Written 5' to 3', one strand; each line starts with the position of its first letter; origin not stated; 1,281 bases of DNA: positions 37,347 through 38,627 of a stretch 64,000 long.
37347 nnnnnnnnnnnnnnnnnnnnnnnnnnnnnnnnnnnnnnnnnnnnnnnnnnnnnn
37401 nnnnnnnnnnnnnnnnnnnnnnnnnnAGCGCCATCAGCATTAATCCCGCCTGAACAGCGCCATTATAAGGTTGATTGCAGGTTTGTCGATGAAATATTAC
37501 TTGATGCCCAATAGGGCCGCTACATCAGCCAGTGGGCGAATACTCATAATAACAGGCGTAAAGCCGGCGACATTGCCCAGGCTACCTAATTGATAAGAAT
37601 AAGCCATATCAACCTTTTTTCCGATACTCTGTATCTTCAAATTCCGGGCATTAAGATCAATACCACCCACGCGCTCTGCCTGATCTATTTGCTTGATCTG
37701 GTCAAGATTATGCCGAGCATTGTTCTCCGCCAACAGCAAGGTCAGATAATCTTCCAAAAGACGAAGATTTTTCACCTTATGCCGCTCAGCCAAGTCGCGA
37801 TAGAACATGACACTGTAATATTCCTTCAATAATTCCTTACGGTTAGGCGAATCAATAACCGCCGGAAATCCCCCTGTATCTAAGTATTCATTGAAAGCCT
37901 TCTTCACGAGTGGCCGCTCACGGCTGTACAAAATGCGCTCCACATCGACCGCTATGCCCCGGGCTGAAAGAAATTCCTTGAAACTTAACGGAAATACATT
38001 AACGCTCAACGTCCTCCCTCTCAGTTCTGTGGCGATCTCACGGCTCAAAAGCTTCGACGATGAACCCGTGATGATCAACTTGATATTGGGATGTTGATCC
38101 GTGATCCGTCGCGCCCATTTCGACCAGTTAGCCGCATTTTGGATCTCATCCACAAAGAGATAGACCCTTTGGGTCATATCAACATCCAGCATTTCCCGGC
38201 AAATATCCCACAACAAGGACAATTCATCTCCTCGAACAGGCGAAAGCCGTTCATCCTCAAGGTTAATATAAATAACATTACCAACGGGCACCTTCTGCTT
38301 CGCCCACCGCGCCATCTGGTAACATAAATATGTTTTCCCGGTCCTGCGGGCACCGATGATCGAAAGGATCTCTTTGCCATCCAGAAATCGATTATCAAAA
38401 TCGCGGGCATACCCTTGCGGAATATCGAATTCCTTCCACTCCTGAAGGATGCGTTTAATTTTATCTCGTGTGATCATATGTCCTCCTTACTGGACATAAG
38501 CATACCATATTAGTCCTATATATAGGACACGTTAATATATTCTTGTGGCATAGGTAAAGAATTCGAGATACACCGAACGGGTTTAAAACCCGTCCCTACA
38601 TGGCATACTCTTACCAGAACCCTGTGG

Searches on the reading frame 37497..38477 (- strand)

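Call 51: search_protein_families(library=pfam, proteins=[window:37497-38477:-], max_evalue=0.000001)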
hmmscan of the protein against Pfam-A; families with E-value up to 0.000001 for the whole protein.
window:37497-38477:- (326 aa): 1 family
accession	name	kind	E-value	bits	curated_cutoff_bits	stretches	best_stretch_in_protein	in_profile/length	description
PF13173.12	AAA_14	-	9.8e-36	123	27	1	36-170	3-129/129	AAA domain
